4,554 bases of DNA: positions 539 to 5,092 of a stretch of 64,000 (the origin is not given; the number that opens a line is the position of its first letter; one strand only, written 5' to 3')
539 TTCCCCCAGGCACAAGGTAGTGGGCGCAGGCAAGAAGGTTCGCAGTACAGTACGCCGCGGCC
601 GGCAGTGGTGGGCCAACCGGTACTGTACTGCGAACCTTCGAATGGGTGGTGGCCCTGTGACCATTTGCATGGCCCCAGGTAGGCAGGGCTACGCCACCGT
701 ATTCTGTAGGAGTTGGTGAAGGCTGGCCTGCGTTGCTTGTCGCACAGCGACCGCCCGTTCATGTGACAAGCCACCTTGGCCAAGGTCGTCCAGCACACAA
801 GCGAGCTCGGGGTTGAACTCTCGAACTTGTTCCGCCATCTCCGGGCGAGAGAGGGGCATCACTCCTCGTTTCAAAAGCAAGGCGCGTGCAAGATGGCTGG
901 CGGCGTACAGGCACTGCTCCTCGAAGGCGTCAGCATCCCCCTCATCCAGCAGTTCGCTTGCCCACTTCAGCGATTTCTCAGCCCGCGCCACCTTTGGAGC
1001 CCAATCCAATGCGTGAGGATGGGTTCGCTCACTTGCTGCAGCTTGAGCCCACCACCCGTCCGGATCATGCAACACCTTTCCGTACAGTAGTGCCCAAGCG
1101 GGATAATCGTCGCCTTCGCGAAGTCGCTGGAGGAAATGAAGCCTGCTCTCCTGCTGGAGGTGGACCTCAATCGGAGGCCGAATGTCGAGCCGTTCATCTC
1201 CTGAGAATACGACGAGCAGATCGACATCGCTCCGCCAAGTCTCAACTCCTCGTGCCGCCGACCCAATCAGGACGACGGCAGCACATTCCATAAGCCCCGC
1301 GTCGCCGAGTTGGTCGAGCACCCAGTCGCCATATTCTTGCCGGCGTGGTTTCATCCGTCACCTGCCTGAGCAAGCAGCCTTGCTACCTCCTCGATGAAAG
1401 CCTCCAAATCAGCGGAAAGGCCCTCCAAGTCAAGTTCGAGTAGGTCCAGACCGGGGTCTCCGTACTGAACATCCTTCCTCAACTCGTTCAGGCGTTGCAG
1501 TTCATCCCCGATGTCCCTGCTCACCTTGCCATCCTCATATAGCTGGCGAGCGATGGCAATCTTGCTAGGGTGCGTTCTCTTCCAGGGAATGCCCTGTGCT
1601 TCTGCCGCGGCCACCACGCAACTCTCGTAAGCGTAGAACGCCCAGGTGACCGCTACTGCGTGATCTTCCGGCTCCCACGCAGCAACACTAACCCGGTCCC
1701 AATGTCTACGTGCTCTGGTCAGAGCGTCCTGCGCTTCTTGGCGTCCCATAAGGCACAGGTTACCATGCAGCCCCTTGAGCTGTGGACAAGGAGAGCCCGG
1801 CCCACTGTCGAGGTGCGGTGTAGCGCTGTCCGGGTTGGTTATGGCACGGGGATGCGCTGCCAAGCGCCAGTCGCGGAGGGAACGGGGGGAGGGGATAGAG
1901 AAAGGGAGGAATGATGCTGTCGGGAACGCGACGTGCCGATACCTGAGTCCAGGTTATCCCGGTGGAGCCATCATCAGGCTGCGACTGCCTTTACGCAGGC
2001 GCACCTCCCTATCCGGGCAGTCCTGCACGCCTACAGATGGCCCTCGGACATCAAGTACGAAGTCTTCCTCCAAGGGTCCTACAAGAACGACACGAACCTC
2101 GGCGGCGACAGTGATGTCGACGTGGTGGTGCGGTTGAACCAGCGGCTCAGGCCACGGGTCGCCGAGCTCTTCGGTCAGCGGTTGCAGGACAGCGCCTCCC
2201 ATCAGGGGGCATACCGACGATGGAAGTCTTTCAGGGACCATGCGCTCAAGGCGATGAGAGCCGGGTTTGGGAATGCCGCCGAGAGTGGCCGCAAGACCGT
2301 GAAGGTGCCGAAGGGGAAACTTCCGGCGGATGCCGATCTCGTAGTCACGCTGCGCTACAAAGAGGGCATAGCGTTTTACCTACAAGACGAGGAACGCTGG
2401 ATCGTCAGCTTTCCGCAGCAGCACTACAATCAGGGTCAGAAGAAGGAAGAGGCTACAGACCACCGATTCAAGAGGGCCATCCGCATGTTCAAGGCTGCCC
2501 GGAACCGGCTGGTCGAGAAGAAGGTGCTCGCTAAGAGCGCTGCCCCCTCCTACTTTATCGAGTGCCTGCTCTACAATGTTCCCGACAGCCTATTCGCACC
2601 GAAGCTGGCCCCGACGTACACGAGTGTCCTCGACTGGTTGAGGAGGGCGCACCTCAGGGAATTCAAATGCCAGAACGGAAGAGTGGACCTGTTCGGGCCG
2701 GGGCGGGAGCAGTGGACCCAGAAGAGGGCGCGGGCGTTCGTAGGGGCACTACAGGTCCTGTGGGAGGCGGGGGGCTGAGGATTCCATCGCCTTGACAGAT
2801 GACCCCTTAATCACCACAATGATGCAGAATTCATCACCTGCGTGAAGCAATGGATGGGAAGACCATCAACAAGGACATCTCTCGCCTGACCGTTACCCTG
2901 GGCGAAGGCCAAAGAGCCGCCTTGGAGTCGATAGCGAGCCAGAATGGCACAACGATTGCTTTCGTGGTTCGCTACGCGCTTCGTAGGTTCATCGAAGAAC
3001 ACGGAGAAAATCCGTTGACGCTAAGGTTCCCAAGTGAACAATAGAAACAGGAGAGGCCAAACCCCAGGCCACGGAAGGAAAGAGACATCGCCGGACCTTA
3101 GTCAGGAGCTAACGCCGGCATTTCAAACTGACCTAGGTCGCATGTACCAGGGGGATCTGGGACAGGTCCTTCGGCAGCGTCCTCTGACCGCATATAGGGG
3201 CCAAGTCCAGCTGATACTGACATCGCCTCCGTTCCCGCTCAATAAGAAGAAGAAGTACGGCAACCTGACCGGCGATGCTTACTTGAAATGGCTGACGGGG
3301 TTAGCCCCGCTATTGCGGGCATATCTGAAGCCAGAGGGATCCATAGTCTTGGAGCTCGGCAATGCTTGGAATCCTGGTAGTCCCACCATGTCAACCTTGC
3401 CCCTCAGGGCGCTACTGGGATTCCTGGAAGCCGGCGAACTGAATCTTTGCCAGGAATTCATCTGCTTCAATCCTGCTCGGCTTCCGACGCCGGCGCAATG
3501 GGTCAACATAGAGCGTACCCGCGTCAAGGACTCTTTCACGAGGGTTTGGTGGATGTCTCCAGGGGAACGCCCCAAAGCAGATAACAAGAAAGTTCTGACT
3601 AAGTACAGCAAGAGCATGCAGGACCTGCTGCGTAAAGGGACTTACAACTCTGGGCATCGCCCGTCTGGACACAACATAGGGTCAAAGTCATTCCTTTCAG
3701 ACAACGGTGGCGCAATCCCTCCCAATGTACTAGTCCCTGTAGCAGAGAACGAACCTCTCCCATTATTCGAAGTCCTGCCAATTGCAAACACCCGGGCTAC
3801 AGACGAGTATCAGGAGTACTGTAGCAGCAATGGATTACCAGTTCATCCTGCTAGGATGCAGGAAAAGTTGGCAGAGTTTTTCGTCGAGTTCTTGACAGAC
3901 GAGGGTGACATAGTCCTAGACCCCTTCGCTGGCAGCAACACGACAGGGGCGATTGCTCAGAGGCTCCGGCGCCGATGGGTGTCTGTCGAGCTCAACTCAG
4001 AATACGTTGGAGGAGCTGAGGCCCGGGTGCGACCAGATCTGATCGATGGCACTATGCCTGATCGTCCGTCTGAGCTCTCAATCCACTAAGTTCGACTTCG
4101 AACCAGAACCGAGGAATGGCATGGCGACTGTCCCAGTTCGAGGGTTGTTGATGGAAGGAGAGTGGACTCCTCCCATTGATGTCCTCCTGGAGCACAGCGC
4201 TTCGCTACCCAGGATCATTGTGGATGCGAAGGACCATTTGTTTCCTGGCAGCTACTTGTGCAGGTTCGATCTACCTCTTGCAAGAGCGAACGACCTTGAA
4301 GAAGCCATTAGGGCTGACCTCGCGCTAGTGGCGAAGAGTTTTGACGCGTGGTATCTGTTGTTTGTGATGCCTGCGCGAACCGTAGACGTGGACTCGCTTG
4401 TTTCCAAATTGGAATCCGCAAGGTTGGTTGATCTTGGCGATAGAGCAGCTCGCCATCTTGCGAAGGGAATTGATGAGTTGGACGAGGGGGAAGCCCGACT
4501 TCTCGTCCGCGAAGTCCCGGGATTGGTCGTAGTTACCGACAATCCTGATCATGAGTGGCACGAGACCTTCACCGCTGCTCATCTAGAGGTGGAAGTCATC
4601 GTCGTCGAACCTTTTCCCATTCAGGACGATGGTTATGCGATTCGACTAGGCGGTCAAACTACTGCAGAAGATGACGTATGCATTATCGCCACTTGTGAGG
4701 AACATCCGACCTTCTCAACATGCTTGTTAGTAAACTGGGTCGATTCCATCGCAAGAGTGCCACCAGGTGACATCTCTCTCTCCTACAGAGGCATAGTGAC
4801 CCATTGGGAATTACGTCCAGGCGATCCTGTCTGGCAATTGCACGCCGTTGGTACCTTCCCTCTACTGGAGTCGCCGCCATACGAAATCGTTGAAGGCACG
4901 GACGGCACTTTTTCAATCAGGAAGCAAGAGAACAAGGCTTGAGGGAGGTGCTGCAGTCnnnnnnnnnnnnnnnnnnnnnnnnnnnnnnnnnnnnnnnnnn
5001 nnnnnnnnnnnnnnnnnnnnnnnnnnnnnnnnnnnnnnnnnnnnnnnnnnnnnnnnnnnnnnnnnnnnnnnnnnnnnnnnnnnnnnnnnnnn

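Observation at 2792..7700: Five-gene operon: RHH controller, SPPF methyltransferase, unknown protein, MORC-like GHKL ATPase and 4-TM protein; candidate undescribed defence system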

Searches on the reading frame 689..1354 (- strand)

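Call 3: search_protein_families(library=pfam, proteins=[window:689-1354:-], max_evalue=0.1)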
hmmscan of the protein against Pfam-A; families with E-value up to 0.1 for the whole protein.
window:689-1354:- (221 aa): 4 families
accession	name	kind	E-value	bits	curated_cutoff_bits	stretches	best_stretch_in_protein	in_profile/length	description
PF01909.29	NTP_transf_2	-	4.7e-06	27.3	21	1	25-67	15-62/93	Nucleotidyltransferase domain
PF18765.7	Polbeta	-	7.2e-05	23.3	26.9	1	24-71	13-65/93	Polymerase beta, Nucleotidyltransferase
PF05168.19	HEPN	-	0.00066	20.3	22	1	123-178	6-61/117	HEPN domain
PF22600.2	MTPAP-like_central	-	0.035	14.6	27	1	25-63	40-71/139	Poly(A) RNA polymerase, mitochondrial-like, central palm domain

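Call 4: search_protein_families(library=padloc, proteins=[window:689-1354:-], max_evalue=0.1)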
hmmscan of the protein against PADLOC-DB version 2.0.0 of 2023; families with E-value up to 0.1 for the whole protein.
window:689-1354:- (221 aa): 8 families
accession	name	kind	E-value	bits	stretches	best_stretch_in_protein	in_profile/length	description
PDLC04902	PDC-S09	-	7.8e-06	24.1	1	25-56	22-53/97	-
PDLC04903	PDC-S09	-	2.6e-05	22.5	1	25-53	27-55/108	-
PDLC04904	PDC-S09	-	6e-05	21.2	1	25-56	26-57/104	-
PDLC04907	PDC-S09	-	0.00037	18.6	1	23-55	26-58/114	-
PDLC04906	PDC-S09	-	0.00039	18.7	1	27-54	27-54/98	-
PDLC04369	PDC-M05A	-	0.0004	18.1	1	13-49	92-128/201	-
PDLC04368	PDC-M05A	-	0.0017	16.2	1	27-49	110-132/201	-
PDLC04905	PDC-S09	-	0.042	12.2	1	27-54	24-52/101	-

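Call 5: search_protein_families(library=ncbifam, proteins=[window:689-1354:-], max_evalue=0.1)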
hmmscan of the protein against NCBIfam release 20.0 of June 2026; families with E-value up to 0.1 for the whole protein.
window:689-1354:- (221 aa): 2 families
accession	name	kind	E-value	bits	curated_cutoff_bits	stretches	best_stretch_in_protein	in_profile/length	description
NF051895.1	anti_phage_HalB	equivalog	3.7e-05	23.4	190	1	26-100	1-74/211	anti-phage Hailong system nucleotidyltransferase HalB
NF047752.1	MntA_antitoxin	equivalog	0.00015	21.6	60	1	24-57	7-40/106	type VII toxin-antitoxin system MntA family adenylyltransferase antitoxin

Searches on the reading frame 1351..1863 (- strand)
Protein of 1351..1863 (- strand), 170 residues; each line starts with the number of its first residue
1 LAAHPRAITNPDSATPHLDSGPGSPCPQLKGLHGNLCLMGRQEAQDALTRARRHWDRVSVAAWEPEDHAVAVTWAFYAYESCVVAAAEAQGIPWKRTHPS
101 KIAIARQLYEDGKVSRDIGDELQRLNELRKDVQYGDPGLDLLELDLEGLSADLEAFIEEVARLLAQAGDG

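Call 3: search_protein_families(library=pfam, proteins=[window:1351-1863:-], max_evalue=0.1)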
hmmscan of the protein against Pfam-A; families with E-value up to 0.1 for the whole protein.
window:1351-1863:- (170 aa): 1 family
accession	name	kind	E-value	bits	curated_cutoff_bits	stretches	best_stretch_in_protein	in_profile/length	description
PF05168.19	HEPN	-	2.2e-05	25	22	1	48-160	5-114/117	HEPN domain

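Call 4: search_protein_families(library=padloc, proteins=[window:1351-1863:-], max_evalue=0.1)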
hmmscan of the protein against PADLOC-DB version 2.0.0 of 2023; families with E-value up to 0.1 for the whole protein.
window:1351-1863:- (170 aa): 0 families

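Call 5: search_protein_families(library=ncbifam, proteins=[window:1351-1863:-], max_evalue=0.1)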
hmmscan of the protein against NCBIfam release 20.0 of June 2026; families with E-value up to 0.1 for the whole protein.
window:1351-1863:- (170 aa): 0 families

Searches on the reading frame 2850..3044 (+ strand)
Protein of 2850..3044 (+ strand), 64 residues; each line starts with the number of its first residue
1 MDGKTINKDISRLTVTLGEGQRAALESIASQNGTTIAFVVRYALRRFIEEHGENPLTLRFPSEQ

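Call 3: search_protein_families(library=pfam, proteins=[window:2850-3044:+], max_evalue=0.1)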
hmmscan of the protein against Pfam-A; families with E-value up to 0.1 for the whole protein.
window:2850-3044:+ (64 aa): 2 families
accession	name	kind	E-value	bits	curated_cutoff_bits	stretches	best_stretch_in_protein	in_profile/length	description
PF19839.5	RHH_9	-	0.087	13.1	23.4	1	9-52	4-47/65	Ribbon-helix-helix protein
PF19807.5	DUF6290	-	0.096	13.3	27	0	12-51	3-42/72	Family of unknown function (DUF6290)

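Call 4: search_protein_families(library=padloc, proteins=[window:2850-3044:+], max_evalue=0.1)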
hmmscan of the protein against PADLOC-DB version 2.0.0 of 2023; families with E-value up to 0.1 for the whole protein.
window:2850-3044:+ (64 aa): 0 families

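Call 5: search_protein_families(library=ncbifam, proteins=[window:2850-3044:+], max_evalue=0.1)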
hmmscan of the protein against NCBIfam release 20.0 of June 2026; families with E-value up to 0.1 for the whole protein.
window:2850-3044:+ (64 aa): 2 families
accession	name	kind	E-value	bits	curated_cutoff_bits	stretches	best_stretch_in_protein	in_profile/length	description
NF010497.0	PRK13916.1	equivalog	0.0059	16.6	140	1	31-55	28-51/109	plasmid segregation protein ParR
NF048017.1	antitoxin_RelB_like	equivalog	0.064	13.5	50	1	23-51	8-36/70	type II toxin-antitoxin system RelB family antitoxin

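Call 85: search_protein_families(library=phrogs, proteins=[window:2850-3044:+], max_evalue=0.01)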
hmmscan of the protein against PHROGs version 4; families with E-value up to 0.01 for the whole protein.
window:2850-3044:+ (64 aa): 1 family
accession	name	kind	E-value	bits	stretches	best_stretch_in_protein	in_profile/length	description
phrog_582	-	transcription regulation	0.0092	17.3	1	5-53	52-100/105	Arc-like repressor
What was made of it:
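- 2850..3044 (+): Small RHH-like (Arc/CopG-type) protein, the presumed transcriptional controller. Weak hits only: RHH_9 E 0.087, RelB-like E 0.064, Arc-like PHROG E 0.009 (calls 3, 5, 85).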

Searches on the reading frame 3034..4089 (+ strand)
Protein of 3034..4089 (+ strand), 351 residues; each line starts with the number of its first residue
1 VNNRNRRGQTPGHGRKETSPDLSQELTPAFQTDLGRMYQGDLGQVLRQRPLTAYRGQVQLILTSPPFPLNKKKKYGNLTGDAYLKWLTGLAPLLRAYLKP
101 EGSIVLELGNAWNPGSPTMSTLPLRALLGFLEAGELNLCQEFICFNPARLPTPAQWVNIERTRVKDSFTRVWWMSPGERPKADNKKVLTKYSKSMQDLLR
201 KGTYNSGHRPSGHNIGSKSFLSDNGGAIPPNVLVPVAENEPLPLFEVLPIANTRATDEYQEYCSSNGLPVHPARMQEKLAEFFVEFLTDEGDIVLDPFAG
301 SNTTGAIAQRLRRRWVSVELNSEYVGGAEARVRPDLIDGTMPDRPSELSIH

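Call 3: search_protein_families(library=pfam, proteins=[window:3034-4089:+], max_evalue=0.1)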
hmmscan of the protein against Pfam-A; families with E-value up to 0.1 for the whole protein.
window:3034-4089:+ (351 aa): 1 family
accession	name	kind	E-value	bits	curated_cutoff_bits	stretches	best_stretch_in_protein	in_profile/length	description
PF01555.25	N6_N4_Mtase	-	2.7e-30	106.4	26.7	1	58-326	1-217/221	DNA methylase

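Call 4: search_protein_families(library=padloc, proteins=[window:3034-4089:+], max_evalue=0.1)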
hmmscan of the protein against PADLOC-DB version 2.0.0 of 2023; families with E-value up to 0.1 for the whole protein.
window:3034-4089:+ (351 aa): 58 families (the best 25 are shown)
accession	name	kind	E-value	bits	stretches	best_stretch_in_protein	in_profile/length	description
PDLC03323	MTase_II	-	2.5e-79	264.8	1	25-334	5-296/330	Type II methyltransferase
PDLC03387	MTase_II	-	2.8e-23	80.5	2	263-335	208-278/289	Type II methyltransferase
PDLC03299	MTase_II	-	1.8e-19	68.3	2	270-333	195-258/296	Type II methyltransferase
PDLC03371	MTase_II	-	7.1e-19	66.3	1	267-332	189-252/260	Type II methyltransferase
PDLC03353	MTase_II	-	4.5e-17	60.4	2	270-332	188-250/260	Type II methyltransferase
PDLC03230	MTase_II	-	1e-15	55.9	2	270-326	220-276/360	Type II methyltransferase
PDLC03238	MTase_II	-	3.1e-15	54.2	2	278-321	311-354/428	Type II methyltransferase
PDLC03636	MTase_III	-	1.3e-14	51.9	1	266-322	339-395/575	Type III methyltransferase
PDLC03738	oMTase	-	1.7e-14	51.3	1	265-333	198-266/376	orphan methyltransferase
PDLC03216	MTase_II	-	1.1e-13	48.9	1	265-333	188-256/364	Type II methyltransferase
PDLC03265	MTase_II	-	2.7e-13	48.1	2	271-333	267-329/333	Type II methyltransferase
PDLC03350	MTase_II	-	1.6e-11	42.2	1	271-333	234-296/312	Type II methyltransferase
PDLC03320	MTase_II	-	2.9e-11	41.1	2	271-333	213-275/289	Type II methyltransferase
PDLC03228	MTase_II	-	3.4e-10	38.2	1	281-332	154-205/227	Type II methyltransferase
PDLC03714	oMTase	-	3.5e-10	37.7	1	270-334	195-259/279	orphan methyltransferase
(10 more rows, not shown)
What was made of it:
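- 3034..4089 (+): Beta-class DNA methyltransferase (SPPF ... DPFAGS). It is probably an N4-cytosine enzyme and would supply the self-mark. PF01555 E 2.7e-30 and PADLOC MTase_II PDLC03323 E 2.5e-79 (calls 3, 4).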

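Call 5: search_protein_families(library=ncbifam, proteins=[window:3034-4089:+], max_evalue=0.1)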
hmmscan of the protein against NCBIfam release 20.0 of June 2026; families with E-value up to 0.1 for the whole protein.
window:3034-4089:+ (351 aa): 3 families
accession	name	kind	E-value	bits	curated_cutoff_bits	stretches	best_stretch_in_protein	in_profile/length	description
NF008572.0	PRK11524.1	equivalog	7.4e-14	51.5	292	1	271-325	195-249/294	adenine-specific DNA-methyltransferase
NF050803.1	DnaMtaseCcrMCaul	equivalog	9.5e-14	51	830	1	265-333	180-248/350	adenine-specific DNA-methyltransferase CcrM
NF010253.0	PRK13699.1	subfamily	3e-09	36.9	244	1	269-330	142-203/226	DNA methyltransferase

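Call 85: search_protein_families(library=phrogs, proteins=[window:3034-4089:+], max_evalue=0.01)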
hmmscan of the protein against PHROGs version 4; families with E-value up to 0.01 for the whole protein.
window:3034-4089:+ (351 aa): 10 families
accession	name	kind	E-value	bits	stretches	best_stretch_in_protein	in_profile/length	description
phrog_67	-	other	2.8e-28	100.4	1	21-333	110-344/743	DNA methyltransferase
phrog_3008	-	other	7.2e-13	49.4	1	278-335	157-214/244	DNA methyltransferase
phrog_498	-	other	2.6e-10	40.5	1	266-332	354-420/633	DNA methyltransferase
phrog_18293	-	other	2.3e-08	35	1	265-333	40-108/119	methyltransferase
phrog_12517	-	unknown function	1.3e-06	28.9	1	278-329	93-144/316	-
phrog_6025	-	other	0.00014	22.6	1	58-210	31-145/192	DNA methyltransferase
phrog_8769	-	other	0.00016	22.5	1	286-332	7-53/71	methyltransferase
phrog_16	-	DNA, RNA and nucleotide metabolism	0.0002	20.7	1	282-325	859-902/986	DNA helicase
phrog_23148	-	unknown function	0.00022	22.3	1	271-346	85-159/165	-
phrog_6952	-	other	0.003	18.4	1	271-324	114-167/181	DNA methyltransferase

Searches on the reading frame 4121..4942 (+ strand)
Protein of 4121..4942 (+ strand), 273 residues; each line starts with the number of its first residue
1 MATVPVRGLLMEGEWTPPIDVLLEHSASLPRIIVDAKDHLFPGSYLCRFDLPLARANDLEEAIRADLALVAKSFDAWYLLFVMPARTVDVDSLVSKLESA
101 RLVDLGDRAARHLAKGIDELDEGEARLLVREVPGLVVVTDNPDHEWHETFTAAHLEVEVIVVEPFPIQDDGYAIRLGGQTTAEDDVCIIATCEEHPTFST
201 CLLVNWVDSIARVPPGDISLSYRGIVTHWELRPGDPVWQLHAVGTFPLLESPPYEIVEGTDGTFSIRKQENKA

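Call 3: search_protein_families(library=pfam, proteins=[window:4121-4942:+], max_evalue=0.1)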
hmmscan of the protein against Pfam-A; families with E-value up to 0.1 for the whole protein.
window:4121-4942:+ (273 aa): 0 families

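Call 4: search_protein_families(library=padloc, proteins=[window:4121-4942:+], max_evalue=0.1)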
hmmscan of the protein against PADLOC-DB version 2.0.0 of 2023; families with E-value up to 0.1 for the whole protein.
window:4121-4942:+ (273 aa): 0 families

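Call 5: search_protein_families(library=ncbifam, proteins=[window:4121-4942:+], max_evalue=0.1)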
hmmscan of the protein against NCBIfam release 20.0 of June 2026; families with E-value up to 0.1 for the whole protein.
window:4121-4942:+ (273 aa): 0 families

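Call 18: find_homologous_proteins(query=window:4121-4942:+)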
Query window:4121-4942:+ (273 aa): 11 proteins with E <= 0.001 among 3125 candidates.
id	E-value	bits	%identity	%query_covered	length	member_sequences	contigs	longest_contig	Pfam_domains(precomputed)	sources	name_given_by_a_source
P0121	6.1e-175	598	100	96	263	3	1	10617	-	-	-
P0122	5.1e-154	530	86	99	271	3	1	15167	-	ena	-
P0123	2.2e-152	524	88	96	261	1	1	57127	-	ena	-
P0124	1.6e-149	515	83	99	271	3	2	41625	-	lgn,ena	-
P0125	4.1e-104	366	62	100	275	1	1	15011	-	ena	-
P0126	6.4e-70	254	49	97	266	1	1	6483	-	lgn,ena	-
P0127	3.3e-66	242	47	98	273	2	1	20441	-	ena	-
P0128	5.8e-62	228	45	96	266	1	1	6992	-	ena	-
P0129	4.2e-60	222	41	99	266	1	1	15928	-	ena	-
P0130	1.1e-46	178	39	96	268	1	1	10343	-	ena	-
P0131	5.0e-46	175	36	100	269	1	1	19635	-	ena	-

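Call 35: predict_structure(alignment_id=A3)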
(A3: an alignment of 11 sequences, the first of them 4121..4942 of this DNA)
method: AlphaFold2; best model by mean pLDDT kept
length: 273 residues; sequences in the alignment: 11
mean_pLDDT: 74.4   pTM: 0.56
mean pLDDT of the five models: 74.4, 71.3, 53.9, 50.7, 41.1
residues with pLDDT >= 90: 37; 70-90: 159; 50-70: 39; < 50: 38
segments of 3 or more residues with pLDDT < 50: 1-25, 178-185, 271-273
pLDDT, mean of each block of 10 residues (from residue 1): 33 39 58 76 85 66 83 88 76 85 84 87 84 85 72 83 59 52 58 86 79 83 85 85 82 83 82 38
secondary structure, 60 per line:
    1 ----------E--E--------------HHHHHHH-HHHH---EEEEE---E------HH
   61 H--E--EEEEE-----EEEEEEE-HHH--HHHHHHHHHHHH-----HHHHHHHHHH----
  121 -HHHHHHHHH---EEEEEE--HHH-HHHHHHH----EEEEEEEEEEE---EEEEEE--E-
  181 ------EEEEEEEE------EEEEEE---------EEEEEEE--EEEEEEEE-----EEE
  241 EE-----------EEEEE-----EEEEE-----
elements in order: H29-35 H37-40 E44-48 E67-71 E77-83 H90-101 H107-116 H122-130 E134-139 H146-152 E157-167 E171-176 E187-194 E201-206 E216-222 E225-232 E238-242 E254-258 E264-268

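Call 38: fold_search(model_id=the predicted structure, library=pdb)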
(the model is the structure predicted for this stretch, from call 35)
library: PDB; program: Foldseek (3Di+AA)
matches with E <= 10: 893; with E <= 0.001: 0
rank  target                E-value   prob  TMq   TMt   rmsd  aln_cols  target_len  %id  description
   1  1d02_B                2.3e-02  0.80  0.23  0.30   9.1       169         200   12  CRYSTAL STRUCTURE OF MUNI RESTRICTION ENDONUCLEASE IN COMPLEX WITH COGNATE DNA (released 2000-03-08)
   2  1d02_A                3.7e-02  0.41  0.18  0.23  12.4       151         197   12  CRYSTAL STRUCTURE OF MUNI RESTRICTION ENDONUCLEASE IN COMPLEX WITH COGNATE DNA (released 2000-03-08)
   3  9io5_C                1.6e-01  0.25  0.19  0.11  21.1       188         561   14  Cryo-EM structure of G1-ATPase dimer from Mycoplasma mobile gliding machinery (released 2025-03-12)
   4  4zu9                  1.6e-01  0.13  0.17  0.09  19.3       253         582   13  Crystal structure of bacterial selenocysteine-specific elongation factor EF-Sec (released 2015-09-23)
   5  3oeh_W                1.9e-01  0.75  0.19  0.12   4.8        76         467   16  Structure of four mutant forms of yeast F1 ATPase: beta-V279F (released 2010-09-15)
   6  1y0b_D                1.9e-01  0.11  0.12  0.15  12.4       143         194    7  Crystal Structure of Xanthine Phosphoribosyltransferase from Bacillus subtilis. (released 2005-02-22)
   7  1n10_A                2.0e-01  0.60  0.19  0.22   5.6        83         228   12  Crystal Structure of Phl p 1, a Major Timothy Grass Pollen Allergen (released 2003-01-28)
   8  2wpd_E                2.2e-01  0.72  0.19  0.12   4.9        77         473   14  The Mg.ADP inhibited state of the yeast F1c10 ATP synthase (released 2010-07-07)
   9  6p4w_D                2.5e-01  0.72  0.24  0.18  10.7       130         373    8  XPB helicase in a complex with truncated Bax1 from Sulfurisphaera tokodaii at 2.96 Angstrom resolution (released 2020-06-03)
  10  2jnz_MODEL_1_A        2.5e-01  0.28  0.17  0.33   8.2        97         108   15  Solution structure of phl p 3, a major allergen from timothy grass pollen (released 2008-03-04)
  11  2wpd_F                2.8e-01  0.72  0.19  0.12   4.8        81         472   15  The Mg.ADP inhibited state of the yeast F1c10 ATP synthase (released 2010-07-07)
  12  9io5_B                2.8e-01  0.21  0.19  0.11  14.9       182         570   13  Cryo-EM structure of G1-ATPase dimer from Mycoplasma mobile gliding machinery (released 2025-03-12)
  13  6e57_A                2.8e-01  0.20  0.17  0.13  10.1       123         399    9  Bacteroides ovatus mixed-linkage glucan utilization locus (MLGUL) SGBP-B in complex with mixed-linkage heptasaccharide (released 2019-05-29)
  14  5lzb_z                2.8e-01  0.07  0.14  0.07  20.4       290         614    8  Structure of SelB-Sec-tRNASec bound to the 70S ribosome in the initial binding state (IB) (released 2016-11-23)
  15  9io5_I                3.0e-01  0.18  0.18  0.10  12.8       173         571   12  Cryo-EM structure of G1-ATPase dimer from Mycoplasma mobile gliding machinery (released 2025-03-12)
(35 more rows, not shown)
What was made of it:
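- On PD-(D/E)xK (BamHI-like D...ExE) nuclease fold: Best Foldseek hits are MunI (E 0.023), Bax1, EndoMS and MUS81, all weak (calls 35, 38).
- The nuclease fold rests on a motif pattern and a weak Foldseek hit (MunI, E 0.023, call 38).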

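Call 85: search_protein_families(library=phrogs, proteins=[window:4121-4942:+], max_evalue=0.01)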
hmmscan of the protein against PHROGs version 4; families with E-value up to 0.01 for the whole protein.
window:4121-4942:+ (273 aa): 0 families
